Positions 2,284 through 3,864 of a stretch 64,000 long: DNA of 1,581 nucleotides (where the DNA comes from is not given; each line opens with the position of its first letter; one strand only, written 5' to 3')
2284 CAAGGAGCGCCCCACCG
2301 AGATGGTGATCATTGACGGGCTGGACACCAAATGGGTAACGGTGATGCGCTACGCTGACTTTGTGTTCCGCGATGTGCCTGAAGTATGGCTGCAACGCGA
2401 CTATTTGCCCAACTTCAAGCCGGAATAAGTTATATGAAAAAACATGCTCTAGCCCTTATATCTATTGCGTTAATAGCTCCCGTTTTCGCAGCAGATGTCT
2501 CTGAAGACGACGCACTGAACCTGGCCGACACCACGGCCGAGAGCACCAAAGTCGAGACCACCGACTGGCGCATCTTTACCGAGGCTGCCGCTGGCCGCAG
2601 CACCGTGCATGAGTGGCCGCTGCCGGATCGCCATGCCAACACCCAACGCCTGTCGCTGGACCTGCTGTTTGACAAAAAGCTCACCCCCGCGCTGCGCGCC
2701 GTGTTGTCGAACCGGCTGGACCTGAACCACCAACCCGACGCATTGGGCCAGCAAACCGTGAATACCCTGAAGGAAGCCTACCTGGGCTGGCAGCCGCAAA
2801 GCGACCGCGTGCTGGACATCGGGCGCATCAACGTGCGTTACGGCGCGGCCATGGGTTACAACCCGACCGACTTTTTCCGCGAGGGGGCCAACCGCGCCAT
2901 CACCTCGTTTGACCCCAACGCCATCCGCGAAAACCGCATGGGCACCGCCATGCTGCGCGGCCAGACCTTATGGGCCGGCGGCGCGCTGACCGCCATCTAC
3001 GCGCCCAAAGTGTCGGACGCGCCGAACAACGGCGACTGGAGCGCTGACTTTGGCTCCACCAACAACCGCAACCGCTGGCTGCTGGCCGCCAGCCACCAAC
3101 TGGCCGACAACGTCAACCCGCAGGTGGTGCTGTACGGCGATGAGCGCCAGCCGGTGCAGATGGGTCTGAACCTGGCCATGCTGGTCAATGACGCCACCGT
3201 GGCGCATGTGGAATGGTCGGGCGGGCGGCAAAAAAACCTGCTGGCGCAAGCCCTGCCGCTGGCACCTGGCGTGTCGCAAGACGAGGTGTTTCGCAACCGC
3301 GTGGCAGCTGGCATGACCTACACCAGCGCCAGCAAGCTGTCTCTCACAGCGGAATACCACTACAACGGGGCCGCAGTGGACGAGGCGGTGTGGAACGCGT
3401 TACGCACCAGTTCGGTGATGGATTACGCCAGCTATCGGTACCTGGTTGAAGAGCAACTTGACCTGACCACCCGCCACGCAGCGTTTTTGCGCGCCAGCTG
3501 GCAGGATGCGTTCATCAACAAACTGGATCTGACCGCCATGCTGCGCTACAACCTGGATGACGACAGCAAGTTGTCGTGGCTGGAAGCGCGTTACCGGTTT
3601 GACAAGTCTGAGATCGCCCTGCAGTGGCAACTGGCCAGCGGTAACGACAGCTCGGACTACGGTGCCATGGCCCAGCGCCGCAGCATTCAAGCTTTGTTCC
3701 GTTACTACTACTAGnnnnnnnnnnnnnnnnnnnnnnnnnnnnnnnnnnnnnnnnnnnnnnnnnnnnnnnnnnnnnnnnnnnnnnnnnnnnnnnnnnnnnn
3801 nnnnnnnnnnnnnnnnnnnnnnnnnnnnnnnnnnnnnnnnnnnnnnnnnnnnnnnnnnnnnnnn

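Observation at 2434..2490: The repeat element supplies the signal peptide of one protein and the TM helix of an unrelated kinase (LALISI module)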

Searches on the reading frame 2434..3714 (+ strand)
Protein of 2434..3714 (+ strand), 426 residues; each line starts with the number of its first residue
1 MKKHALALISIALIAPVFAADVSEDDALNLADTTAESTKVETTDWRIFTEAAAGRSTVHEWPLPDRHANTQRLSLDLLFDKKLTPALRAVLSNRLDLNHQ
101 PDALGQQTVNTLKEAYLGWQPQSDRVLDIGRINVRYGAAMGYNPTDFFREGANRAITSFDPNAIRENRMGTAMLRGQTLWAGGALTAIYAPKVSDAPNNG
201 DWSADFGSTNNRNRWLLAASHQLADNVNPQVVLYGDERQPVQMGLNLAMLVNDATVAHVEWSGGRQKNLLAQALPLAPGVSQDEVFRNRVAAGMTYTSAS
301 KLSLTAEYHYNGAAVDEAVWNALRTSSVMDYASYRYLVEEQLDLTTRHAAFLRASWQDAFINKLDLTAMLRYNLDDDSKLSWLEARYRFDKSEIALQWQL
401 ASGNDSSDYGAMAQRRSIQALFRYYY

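Call 14: search_protein_families(library=pfam, proteins=[window:2434-3714:+])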
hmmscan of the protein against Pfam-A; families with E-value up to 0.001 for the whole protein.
window:2434-3714:+ (426 aa): 0 families

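Call 15: search_protein_families(library=ncbifam, proteins=[window:2434-3714:+])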
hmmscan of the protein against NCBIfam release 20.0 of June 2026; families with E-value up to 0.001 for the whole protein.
window:2434-3714:+ (426 aa): 0 families

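Call 16: find_homologous_proteins(query=window:2434-3714:+)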
Query window:2434-3714:+ (426 aa): 990 proteins with E <= 0.001 among 8000 candidates; the best 120 are listed.
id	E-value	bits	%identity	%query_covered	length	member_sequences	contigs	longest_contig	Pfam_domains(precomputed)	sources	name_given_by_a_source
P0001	1.1e-280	949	100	100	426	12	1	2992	-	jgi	-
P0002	2.0e-254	862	89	100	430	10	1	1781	-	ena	-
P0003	6.7e-254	860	90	100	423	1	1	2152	-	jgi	-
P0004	4.5e-239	812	84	100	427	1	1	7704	-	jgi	jgi:hypothetical protein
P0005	5.8e-237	805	83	100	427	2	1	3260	-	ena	-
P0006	6.7e-236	801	82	100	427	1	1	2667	-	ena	-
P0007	7.6e-236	801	83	100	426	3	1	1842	-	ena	-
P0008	3.1e-235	799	83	100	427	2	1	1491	-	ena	-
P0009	5.6e-235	798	83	100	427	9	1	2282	-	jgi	jgi:hypothetical protein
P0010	7.9e-235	798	82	100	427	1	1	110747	-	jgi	jgi:hypothetical protein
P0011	9.0e-234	794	82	100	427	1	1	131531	-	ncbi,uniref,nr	ncbi:hypothetical protein [Rhodoferax sp. U11-2br]|uniref:hypothetical protein n=1 Tax=Rhodoferax sp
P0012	2.3e-232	790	81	100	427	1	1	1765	-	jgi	-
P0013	6.1e-232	788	82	100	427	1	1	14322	-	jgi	jgi:hypothetical protein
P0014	1.2e-231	787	82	100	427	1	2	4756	-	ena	-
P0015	4.2e-231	785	81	100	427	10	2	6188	-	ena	-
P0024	5.6e-196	670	70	99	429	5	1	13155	-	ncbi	ncbi:MAG: hypothetical protein ACOYNF_04040 [Rhodoferax sp.]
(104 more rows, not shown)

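Call 18: find_related_loci(query=window:2434-3714:+, collection=metagenome_contigs, flank=10000)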
Query window:2434-3714:+ (426 aa) in metagenome_contigs; peptide patterns used: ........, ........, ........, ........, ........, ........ (x = any residue, [..] = any of these).
81 stretches matched a pattern; 14 encode a relative of the query (tblastn E <= 1e-3); 14 distinct loci.
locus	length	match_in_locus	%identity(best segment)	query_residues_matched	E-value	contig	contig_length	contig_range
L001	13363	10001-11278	88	1-426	0e+0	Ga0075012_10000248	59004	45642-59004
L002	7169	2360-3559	54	15-426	1e-139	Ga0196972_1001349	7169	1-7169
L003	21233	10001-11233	50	6-426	1e-133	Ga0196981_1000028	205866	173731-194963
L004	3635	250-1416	52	29-426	9e-132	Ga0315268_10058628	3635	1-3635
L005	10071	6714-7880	52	29-426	2e-128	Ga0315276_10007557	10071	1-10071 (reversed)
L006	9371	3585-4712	47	44-426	3e-109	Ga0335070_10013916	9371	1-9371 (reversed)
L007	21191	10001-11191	42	26-426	1e-97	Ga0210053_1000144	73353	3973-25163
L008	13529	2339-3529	42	26-426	1e-97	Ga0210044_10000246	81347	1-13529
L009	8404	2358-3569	43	14-426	5e-96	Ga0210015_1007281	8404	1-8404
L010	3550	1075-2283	43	14-425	4e-96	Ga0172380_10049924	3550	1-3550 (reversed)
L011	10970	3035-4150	45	46-426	2e-94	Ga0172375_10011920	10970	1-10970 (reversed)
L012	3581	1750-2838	44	72-425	4e-94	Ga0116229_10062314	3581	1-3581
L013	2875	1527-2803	77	2-426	3e-122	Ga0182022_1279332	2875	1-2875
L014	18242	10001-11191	42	26-426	1e-97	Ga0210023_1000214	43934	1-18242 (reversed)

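Call 21: find_encoding_contigs(protein=P0011, flank=10000, max_places=2)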
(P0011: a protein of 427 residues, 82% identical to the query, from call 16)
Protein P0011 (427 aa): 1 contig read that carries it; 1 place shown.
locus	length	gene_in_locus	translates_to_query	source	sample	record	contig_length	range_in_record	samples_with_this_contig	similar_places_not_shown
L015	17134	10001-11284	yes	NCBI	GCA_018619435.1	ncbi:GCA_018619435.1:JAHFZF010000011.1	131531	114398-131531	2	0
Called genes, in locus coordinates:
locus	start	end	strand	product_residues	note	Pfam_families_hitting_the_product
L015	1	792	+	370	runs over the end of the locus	PF05222:AlaDh_PNT_N, PF02826:2-Hacid_dh_C (faint), PF01262:AlaDh_PNT_C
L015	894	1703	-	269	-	PF07589:PEP_exosort_dom (weak)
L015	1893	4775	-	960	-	PF13371:TPR_9 (faint), PF13432:TPR_16 (weak), PF14559:TPR_19 (weak), PF23914:TPR_CcmH_CycH (weak), PF13432:TPR_16 (weak), PF12895:ANAPC3, PF13432:TPR_16 (weak), PF14559:TPR_19, +16 more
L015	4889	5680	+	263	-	PF00089:Trypsin, PF13365:Trypsin_2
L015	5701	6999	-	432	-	PF21926:FeeM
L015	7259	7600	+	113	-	-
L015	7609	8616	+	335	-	PF00106:adh_short (faint), PF01073:3Beta_HSD, PF01370:Epimerase, PF02719:Polysacc_synt_2, PF04321:RmlD_sub_bind, PF07993:NAD_binding_4 (faint), PF16363:GDP_Man_Dehyd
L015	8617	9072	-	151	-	PF01451:LMWPc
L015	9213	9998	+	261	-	PF17131:TP_0789-like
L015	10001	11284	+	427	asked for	-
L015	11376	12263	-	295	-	PF08238:Sel1, PF01464:SLT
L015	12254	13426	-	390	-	PF13480:Acetyltransf_6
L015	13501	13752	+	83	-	-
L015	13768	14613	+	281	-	PF12146:Hydrolase_4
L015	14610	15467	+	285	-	PF12146:Hydrolase_4, PF00561:Abhydrolase_1, PF12697:Abhydrolase_6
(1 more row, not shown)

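Call 22: find_encoding_contigs(protein=P0010, flank=10000, max_places=2)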
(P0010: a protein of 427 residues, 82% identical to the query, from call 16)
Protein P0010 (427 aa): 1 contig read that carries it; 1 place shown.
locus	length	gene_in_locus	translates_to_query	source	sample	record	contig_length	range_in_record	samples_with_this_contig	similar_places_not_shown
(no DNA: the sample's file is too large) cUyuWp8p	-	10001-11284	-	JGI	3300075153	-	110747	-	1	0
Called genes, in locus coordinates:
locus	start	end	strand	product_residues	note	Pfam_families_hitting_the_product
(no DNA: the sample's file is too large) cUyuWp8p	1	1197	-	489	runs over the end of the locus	PF00702:Hydrolase (faint), PF12710:HAD, PF01040:UbiA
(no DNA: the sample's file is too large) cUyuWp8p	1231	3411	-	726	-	PF04892:VanZ-LLP1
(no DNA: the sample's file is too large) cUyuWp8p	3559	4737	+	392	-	-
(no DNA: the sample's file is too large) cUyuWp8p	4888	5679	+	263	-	PF00089:Trypsin (weak), PF13365:Trypsin_2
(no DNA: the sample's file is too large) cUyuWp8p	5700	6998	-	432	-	PF21926:FeeM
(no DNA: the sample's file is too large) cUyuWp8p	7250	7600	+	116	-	-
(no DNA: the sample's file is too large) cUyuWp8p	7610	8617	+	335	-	PF00106:adh_short (weak), PF01073:3Beta_HSD, PF01370:Epimerase, PF02719:Polysacc_synt_2, PF04321:RmlD_sub_bind, PF07993:NAD_binding_4 (faint), PF13460:NAD_binding_10 (weak), PF16363:GDP_Man_Dehyd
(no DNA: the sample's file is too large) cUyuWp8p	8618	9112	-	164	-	PF01451:LMWPc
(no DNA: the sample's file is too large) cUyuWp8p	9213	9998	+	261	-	PF17131:TP_0789-like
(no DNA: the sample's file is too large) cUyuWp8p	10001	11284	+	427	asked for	-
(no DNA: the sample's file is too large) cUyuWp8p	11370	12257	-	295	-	PF08238:Sel1 (weak), PF01464:SLT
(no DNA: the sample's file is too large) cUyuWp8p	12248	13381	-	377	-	PF13480:Acetyltransf_6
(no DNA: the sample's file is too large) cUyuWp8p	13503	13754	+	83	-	-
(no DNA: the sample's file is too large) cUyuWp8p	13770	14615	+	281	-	PF12146:Hydrolase_4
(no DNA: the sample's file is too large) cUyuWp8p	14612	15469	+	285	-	PF00561:Abhydrolase_1, PF12146:Hydrolase_4, PF12697:Abhydrolase_6 (weak)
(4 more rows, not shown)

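Call 45: find_encoding_contigs(protein=P0024, flank=3000, max_places=1)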
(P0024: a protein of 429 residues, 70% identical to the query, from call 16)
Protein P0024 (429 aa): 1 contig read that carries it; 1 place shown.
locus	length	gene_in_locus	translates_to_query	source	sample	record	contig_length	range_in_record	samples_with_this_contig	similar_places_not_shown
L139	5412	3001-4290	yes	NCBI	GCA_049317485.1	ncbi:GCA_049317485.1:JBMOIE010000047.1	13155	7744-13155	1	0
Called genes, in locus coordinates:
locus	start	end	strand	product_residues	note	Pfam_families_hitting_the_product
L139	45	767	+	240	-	PF02463:SMC_N (faint), PF00005:ABC_tran, PF13304:AAA_21 (faint)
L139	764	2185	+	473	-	PF02687:FtsX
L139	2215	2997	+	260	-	PF17131:TP_0789-like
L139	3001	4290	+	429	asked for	-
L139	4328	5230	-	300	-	PF08238:Sel1, PF01464:SLT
